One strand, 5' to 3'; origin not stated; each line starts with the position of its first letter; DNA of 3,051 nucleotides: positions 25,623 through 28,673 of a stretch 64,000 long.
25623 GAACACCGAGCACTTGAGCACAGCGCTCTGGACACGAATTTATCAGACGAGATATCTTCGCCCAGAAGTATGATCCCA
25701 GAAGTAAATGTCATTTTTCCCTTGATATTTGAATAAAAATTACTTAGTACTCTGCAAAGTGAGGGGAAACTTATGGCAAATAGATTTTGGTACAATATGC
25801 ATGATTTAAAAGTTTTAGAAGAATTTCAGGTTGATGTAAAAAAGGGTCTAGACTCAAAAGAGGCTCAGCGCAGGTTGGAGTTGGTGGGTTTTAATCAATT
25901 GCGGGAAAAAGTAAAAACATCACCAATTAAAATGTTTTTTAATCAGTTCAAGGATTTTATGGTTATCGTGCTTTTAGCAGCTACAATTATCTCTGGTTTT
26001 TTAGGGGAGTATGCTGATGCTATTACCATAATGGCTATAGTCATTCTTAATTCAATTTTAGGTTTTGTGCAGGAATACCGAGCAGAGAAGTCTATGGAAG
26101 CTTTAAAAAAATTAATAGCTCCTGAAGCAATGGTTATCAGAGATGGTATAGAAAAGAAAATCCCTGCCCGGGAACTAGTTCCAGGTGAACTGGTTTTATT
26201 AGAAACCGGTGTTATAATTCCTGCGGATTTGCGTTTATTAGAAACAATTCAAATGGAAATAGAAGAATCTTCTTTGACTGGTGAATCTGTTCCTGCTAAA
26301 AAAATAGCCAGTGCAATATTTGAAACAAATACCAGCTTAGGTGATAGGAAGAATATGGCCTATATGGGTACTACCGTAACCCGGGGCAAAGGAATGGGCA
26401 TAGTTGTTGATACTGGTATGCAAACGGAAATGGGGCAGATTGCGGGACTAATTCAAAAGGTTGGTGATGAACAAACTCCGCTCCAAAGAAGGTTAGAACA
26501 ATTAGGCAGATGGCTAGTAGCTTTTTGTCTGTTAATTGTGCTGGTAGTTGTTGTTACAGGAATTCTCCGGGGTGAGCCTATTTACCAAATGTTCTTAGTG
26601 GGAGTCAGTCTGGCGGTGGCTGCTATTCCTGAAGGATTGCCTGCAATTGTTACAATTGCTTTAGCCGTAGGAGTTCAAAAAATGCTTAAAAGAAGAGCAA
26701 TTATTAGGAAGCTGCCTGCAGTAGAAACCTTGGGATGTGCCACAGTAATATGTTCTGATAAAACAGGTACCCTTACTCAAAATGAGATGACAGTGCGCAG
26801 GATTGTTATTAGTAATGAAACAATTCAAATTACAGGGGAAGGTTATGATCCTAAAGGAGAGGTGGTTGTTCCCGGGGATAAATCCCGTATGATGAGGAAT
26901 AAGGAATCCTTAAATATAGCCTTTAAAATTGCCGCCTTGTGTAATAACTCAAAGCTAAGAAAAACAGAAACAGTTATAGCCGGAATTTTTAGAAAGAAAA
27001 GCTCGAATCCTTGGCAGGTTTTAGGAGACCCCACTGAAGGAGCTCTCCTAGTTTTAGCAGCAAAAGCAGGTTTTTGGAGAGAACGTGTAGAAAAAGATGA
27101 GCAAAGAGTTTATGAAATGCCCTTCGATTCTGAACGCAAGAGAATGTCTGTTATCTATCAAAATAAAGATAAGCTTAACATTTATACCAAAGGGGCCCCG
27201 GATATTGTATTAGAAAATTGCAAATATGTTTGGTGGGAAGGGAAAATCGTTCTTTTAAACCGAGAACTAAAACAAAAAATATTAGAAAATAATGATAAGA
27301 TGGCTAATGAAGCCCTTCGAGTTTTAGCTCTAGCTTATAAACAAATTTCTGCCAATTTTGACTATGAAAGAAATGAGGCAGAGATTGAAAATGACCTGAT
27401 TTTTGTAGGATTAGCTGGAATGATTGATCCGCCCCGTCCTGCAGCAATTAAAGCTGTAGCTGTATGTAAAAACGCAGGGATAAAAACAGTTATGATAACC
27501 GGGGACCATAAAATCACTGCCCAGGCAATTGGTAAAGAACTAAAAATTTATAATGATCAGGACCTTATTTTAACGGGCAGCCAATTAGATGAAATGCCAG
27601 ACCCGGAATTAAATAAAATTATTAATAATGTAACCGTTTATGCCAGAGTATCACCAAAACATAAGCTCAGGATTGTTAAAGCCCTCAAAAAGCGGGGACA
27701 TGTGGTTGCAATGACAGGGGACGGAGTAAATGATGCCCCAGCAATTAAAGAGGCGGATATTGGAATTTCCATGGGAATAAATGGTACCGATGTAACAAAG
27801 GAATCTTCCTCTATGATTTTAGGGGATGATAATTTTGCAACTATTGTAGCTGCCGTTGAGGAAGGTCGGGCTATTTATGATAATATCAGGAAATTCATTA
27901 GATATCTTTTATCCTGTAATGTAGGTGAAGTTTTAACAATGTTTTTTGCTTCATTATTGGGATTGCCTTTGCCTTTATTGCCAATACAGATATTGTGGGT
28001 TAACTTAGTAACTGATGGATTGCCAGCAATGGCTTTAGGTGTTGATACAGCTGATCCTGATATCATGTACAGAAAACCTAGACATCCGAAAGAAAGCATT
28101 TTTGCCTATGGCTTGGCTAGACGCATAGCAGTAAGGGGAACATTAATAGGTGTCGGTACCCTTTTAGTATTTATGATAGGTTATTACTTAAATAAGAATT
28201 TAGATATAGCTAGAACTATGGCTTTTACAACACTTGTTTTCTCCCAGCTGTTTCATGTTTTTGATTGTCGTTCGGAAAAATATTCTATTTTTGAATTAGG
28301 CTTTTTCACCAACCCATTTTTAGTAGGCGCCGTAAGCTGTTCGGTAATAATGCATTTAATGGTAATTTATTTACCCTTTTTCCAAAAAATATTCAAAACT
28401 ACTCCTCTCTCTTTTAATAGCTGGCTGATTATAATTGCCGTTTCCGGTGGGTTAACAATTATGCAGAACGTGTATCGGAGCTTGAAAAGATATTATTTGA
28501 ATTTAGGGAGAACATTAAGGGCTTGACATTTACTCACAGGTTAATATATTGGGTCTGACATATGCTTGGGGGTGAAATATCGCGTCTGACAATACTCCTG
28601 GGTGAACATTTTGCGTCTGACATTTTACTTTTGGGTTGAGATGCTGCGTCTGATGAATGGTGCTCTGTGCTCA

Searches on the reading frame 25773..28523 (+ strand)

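Call 66: search_protein_families(library=pfam, proteins=[window:25773-28523:+], max_evalue=0.00001)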
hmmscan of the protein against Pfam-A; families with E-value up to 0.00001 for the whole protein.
window:25773-28523:+ (917 aa): 5 families
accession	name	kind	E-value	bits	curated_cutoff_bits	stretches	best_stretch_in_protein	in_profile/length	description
PF00689.26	Cation_ATPase_C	-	6.9e-61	205.5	27.3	1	732-902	1-173/175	Cation transporting ATPase, C-terminus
PF00122.25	E1-E2_ATPase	-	3.4e-54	183.5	28.1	1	114-307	2-181/181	E1-E2 ATPase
PF13246.12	Cation_ATPase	-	9.7e-25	86.9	21.7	1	388-486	1-91/91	Cation transport ATPase (P-type)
PF00702.32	Hydrolase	-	9.5e-19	69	26.4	1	325-662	3-191/191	haloacid dehalogenase-like hydrolase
PF00690.31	Cation_ATPase_N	-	2.1e-18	66.2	20.4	1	13-74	8-69/69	Cation transporter/ATPase, N-terminus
